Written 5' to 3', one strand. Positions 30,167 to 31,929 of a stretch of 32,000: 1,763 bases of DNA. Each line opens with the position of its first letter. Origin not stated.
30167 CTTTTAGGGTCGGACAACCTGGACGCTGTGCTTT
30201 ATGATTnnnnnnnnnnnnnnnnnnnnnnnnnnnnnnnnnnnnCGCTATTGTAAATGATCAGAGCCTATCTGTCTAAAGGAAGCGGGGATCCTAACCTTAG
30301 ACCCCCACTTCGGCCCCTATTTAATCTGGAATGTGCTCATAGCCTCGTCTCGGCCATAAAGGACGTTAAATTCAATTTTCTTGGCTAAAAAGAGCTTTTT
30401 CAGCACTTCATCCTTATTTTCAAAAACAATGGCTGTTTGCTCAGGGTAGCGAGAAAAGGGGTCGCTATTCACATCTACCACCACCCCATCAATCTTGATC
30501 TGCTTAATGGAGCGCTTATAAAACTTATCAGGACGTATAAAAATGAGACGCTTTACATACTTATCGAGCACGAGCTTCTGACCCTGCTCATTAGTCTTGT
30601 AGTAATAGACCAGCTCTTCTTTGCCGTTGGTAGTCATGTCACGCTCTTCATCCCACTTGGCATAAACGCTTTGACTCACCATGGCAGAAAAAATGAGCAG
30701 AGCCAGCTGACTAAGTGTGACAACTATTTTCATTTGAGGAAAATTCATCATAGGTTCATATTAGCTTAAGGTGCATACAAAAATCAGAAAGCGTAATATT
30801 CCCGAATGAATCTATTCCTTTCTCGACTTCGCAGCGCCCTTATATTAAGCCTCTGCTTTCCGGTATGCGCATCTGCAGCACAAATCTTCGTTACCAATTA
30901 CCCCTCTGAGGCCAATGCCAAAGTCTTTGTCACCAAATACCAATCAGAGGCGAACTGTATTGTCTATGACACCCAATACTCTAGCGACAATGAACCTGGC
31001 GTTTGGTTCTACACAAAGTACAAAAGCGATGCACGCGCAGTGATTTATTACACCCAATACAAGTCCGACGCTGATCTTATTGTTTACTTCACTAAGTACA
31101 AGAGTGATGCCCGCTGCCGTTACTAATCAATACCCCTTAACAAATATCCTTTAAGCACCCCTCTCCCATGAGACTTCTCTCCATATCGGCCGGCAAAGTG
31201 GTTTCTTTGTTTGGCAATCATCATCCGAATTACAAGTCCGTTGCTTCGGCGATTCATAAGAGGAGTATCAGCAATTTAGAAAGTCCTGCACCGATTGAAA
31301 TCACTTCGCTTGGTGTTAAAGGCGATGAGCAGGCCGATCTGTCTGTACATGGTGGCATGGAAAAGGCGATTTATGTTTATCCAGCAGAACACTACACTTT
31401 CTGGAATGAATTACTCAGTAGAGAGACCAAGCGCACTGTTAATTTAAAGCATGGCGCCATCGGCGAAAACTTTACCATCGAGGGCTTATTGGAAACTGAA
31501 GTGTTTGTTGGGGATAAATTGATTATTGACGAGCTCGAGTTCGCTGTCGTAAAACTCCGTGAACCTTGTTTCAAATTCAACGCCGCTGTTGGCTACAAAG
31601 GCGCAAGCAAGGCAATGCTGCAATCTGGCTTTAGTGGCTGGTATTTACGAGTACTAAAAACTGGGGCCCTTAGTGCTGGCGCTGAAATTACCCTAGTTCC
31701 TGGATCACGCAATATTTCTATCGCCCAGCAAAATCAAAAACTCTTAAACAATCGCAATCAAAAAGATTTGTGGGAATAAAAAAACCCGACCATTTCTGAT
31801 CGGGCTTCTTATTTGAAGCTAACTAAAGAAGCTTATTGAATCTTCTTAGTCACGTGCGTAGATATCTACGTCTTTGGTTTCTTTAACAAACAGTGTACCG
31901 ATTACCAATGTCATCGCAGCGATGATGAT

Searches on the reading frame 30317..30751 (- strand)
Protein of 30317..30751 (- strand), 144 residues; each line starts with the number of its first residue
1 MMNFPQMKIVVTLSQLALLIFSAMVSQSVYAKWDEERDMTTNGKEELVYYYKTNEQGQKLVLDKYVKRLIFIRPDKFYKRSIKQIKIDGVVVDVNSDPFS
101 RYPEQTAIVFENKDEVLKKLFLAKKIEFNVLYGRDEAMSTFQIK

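Call 13: search_protein_families(library=pfam, proteins=[window:30317-30751:-])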
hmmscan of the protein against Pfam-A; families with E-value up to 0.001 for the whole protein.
window:30317-30751:- (144 aa): 0 families

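Call 37: find_encoding_contigs(protein=window:30317-30751:-, flank=10000, max_places=10)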
Protein window:30317-30751:- (144 aa): no gene with exactly this product is on record in the collection.

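Call 73: find_homologous_proteins(query=window:30317-30751:-, max_evalue=1e-10)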
Query window:30317-30751:- (144 aa): 1007 proteins with E <= 1e-10 among 1023 candidates; the best 120 are listed.
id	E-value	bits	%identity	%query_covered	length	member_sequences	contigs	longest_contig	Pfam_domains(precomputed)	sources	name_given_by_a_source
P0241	4.4e-82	291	95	100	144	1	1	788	-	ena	-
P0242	1.3e-81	289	94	100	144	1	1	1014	-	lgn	-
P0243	1.4e-81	289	94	100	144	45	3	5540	-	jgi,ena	jgi:hypothetical protein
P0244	7.0e-81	287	92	100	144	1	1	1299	-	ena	-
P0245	2.0e-80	285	94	100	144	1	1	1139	-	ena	-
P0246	3.1e-80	285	92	99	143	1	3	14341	-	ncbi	-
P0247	7.7e-80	283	91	100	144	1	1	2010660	-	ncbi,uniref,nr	ncbi:hypothetical protein VC159_01875 [Polynucleobacter sp. JS-JIR-II-c23]|uniref:hypothetical prote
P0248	7.9e-80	283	92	100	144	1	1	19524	-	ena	-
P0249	1.2e-79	283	92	100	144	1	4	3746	-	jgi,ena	jgi:hypothetical protein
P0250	1.4e-79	283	91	100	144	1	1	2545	-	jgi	-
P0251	1.9e-79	282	93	100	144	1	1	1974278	-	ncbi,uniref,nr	ncbi:hypothetical protein [Polynucleobacter sp. JS-Polo-80-F4]|uniref:hypothetical protein n=1 Tax=P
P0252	2.5e-79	282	92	100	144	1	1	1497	-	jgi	jgi:hypothetical protein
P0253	3.3e-79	281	92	100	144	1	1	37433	-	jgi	jgi:hypothetical protein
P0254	3.7e-79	281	91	99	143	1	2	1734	-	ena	-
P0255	1.0e-78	280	93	100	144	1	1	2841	-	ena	-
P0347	7.1e-70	251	81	100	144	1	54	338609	-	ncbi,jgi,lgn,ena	-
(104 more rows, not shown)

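Call 74: find_encoding_contigs(protein=P0347, flank=10000, max_places=10)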
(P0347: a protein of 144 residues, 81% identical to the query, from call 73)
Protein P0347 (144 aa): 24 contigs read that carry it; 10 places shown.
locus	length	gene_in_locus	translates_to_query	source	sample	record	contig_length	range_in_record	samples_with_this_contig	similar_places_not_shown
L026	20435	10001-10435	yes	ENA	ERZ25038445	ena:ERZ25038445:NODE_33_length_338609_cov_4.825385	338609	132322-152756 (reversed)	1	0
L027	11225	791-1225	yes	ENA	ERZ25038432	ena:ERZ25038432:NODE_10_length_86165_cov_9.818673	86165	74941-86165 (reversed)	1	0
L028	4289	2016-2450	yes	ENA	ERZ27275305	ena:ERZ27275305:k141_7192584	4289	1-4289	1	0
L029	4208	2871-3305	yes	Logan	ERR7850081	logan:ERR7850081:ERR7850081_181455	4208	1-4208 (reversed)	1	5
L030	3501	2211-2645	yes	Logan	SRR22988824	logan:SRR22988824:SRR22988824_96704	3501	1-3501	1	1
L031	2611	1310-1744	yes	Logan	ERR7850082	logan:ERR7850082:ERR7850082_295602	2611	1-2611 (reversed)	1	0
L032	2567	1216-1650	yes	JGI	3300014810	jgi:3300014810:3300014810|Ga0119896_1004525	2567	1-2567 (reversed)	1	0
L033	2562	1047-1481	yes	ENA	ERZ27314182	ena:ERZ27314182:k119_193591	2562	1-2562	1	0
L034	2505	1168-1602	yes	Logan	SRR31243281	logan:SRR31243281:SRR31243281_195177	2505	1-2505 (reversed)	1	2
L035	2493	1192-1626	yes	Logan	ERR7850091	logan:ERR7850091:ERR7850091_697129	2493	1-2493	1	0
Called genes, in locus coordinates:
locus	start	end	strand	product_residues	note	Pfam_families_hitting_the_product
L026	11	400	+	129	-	PF02566:OsmC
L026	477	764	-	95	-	PF13441:Gly-zipper_YMGG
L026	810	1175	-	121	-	PF18602:Rap1a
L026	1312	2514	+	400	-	PF00909:Ammonium_transp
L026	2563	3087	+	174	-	PF25087:GMPPB_C (faint), PF25084:LbH_EIF2B (weak), PF14602:Hexapep_2 (faint), PF00132:Hexapep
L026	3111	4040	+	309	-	PF03547:Mem_trans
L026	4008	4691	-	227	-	PF02798:GST_N, PF13417:GST_N_3, PF13409:GST_N_2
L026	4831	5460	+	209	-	PF03458:Gly_transporter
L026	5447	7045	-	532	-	PF01019:G_glu_transpept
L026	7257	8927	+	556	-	PF00083:Sugar_tr, PF07690:MFS_1, PF00083:Sugar_tr (weak)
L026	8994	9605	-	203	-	PF03473:MOSC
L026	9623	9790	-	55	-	PF19647:Septknot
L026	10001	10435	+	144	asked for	-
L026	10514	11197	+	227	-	PF00702:Hydrolase, PF13419:HAD_2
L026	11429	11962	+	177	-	PF11086:DUF2878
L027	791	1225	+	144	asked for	-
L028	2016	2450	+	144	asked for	-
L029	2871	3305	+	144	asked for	-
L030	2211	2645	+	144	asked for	-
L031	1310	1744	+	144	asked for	-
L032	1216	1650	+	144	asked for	-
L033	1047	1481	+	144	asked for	-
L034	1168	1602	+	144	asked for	-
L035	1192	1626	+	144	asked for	-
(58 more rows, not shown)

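Call 75: find_encoding_contigs(protein=P0251, flank=10000, max_places=3)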
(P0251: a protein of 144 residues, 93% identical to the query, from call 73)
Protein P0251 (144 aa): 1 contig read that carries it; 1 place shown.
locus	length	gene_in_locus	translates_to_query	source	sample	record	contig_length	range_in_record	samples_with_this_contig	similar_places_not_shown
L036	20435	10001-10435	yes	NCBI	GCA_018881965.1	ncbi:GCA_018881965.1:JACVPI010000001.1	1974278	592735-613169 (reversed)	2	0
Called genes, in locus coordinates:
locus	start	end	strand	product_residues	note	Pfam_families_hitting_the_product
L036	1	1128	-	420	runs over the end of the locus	PF07399:Na_H_antiport_3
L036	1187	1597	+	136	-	PF00581:Rhodanese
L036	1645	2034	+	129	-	PF02566:OsmC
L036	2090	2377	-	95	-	-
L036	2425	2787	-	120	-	PF18602:Rap1a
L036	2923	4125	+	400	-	PF00909:Ammonium_transp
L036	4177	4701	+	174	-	PF25084:LbH_EIF2B (faint), PF25087:GMPPB_C (faint), PF14602:Hexapep_2 (faint), PF00132:Hexapep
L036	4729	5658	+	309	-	PF03547:Mem_trans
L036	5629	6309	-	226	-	PF02798:GST_N, PF13417:GST_N_3, PF13409:GST_N_2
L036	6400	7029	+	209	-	PF03458:Gly_transporter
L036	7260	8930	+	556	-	PF00083:Sugar_tr, PF07690:MFS_1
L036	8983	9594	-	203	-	PF03473:MOSC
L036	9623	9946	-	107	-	-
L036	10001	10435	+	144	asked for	-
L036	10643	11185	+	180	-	PF11086:DUF2878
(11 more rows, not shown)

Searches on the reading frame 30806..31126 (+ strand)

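Call 13: search_protein_families(library=pfam, proteins=[window:30806-31126:+])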
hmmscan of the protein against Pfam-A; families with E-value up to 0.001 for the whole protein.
window:30806-31126:+ (106 aa): 1 family
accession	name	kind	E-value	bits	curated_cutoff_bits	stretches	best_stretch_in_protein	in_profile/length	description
PF19647.4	DUF6150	-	1.7e-13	50.8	27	1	18-105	2-90/98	Family of unknown function (DUF6150)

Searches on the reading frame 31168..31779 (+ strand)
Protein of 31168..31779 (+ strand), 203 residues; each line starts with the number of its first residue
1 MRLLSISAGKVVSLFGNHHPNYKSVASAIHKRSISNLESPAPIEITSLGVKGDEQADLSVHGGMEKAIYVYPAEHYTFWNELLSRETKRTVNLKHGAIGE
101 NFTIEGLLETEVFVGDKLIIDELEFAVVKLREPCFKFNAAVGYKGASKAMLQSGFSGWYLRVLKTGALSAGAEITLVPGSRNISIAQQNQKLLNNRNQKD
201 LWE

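Call 13: search_protein_families(library=pfam, proteins=[window:31168-31779:+])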
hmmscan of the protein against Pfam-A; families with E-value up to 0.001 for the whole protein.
window:31168-31779:+ (203 aa): 1 family
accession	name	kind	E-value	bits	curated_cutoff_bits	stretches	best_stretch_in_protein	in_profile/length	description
PF03473.23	MOSC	-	3.8e-30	104.8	22.7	1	58-175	2-120/120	MOSC domain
